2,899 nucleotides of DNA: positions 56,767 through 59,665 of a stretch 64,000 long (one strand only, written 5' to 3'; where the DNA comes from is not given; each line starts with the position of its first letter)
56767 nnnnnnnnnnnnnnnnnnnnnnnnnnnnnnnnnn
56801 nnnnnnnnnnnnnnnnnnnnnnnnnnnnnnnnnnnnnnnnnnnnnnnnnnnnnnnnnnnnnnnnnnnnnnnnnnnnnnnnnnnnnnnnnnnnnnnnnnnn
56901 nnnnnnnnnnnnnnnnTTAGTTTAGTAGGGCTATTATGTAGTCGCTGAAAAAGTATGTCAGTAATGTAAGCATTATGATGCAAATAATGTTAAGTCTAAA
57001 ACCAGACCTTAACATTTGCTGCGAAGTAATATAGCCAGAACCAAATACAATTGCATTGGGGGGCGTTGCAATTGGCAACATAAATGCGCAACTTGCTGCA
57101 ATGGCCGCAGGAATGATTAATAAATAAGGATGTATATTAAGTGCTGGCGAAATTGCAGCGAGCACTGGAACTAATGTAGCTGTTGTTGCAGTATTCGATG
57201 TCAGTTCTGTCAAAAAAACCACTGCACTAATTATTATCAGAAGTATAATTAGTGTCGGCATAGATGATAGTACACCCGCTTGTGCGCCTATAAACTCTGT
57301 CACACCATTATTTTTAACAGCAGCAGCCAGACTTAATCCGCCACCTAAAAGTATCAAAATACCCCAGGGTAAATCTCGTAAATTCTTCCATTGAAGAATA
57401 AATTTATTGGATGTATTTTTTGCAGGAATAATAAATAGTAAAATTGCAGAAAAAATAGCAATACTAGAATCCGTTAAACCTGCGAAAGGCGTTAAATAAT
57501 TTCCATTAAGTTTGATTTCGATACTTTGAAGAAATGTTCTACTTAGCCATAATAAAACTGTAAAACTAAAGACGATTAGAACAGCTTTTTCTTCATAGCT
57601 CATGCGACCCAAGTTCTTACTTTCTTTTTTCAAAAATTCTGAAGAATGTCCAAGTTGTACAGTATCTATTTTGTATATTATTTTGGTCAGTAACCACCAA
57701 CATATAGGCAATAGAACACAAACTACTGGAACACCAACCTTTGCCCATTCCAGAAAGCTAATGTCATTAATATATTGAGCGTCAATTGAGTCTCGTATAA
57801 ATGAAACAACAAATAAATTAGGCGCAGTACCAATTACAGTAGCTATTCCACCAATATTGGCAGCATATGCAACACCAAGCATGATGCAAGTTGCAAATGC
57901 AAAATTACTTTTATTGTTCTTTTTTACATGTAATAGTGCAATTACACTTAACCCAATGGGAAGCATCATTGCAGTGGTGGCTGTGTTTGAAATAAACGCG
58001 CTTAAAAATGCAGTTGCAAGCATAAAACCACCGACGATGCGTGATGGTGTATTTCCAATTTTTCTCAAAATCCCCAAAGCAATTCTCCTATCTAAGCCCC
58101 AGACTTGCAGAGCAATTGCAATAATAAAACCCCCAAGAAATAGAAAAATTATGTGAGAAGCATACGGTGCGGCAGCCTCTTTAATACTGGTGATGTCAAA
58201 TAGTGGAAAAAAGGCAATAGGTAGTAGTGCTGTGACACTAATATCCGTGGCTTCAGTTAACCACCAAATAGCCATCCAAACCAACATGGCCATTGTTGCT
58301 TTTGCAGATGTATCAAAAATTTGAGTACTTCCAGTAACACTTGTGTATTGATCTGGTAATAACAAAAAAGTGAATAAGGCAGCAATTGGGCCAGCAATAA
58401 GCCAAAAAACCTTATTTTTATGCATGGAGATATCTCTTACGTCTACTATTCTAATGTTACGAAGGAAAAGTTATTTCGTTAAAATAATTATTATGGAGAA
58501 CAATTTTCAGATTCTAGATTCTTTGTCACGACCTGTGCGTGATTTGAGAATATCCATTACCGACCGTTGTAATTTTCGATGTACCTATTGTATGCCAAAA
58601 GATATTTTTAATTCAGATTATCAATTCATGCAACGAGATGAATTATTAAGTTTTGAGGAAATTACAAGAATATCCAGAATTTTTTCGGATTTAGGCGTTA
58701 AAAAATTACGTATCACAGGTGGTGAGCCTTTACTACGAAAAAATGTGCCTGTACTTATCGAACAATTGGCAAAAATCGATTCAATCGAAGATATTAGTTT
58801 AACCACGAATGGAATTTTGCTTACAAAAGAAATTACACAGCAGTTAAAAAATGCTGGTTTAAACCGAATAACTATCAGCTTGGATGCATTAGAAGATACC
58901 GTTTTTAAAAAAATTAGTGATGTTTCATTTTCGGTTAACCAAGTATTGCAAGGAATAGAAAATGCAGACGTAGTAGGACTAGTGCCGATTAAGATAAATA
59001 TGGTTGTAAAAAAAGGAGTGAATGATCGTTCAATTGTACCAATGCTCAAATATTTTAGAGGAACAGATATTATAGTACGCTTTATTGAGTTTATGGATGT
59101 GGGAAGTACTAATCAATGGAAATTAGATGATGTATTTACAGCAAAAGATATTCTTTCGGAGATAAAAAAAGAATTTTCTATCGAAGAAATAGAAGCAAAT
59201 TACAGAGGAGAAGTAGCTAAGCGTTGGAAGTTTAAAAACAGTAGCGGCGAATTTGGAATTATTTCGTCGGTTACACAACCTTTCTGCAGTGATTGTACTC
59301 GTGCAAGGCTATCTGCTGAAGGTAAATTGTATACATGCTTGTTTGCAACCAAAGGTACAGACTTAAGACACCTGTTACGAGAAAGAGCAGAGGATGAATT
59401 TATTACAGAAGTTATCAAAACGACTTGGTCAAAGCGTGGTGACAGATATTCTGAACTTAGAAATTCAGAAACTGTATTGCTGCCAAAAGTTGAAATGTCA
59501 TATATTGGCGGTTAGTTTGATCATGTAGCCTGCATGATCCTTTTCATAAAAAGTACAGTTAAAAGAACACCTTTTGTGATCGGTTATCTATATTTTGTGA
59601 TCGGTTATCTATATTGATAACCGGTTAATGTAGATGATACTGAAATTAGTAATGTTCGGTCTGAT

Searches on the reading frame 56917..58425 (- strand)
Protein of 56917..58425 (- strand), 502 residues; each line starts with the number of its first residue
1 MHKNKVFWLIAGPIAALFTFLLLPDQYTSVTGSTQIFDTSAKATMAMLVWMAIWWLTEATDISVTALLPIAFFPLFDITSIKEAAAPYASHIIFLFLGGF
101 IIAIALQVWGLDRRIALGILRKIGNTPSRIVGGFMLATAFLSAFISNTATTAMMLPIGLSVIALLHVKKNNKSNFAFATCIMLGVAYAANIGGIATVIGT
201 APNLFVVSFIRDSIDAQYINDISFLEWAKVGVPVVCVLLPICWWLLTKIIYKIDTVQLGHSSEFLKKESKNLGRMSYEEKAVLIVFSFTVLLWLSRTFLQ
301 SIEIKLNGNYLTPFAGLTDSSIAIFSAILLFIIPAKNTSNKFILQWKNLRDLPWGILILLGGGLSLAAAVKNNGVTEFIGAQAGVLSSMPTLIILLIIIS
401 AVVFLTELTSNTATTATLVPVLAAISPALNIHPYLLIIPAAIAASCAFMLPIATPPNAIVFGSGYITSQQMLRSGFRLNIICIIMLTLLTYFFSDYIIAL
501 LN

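Call 96: search_protein_families(library=pfam, proteins=[window:56917-58425:-], max_evalue=0.00001)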
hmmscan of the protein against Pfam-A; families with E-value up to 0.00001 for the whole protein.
window:56917-58425:- (502 aa): 2 families
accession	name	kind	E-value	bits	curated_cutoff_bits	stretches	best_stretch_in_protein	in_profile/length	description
PF00939.25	Na_sulph_symp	-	1.5e-72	245.6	27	1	37-494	26-466/472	Sodium:sulfate symporter transmembrane region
PF03600.22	CitMHS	-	1.2e-55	189.4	31.9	1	53-436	2-331/336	Citrate transporter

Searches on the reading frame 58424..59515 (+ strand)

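Call 96: search_protein_families(library=pfam, proteins=[window:58424-59515:+], max_evalue=0.00001)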
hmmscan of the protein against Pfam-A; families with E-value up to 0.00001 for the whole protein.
window:58424-59515:+ (363 aa): 3 families
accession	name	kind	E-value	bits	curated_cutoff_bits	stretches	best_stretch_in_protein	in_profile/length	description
PF06463.18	Mob_synth_C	-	4.9e-39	133.7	37.4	1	217-343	2-127/128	Molybdenum Cofactor Synthesis C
PF04055.27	Radical_SAM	-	6.1e-34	118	29.5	1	43-210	1-165/166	Radical SAM superfamily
PF13353.11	Fer4_12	-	4.3e-07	30.8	22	1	48-156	14-116/137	4Fe-4S single cluster domain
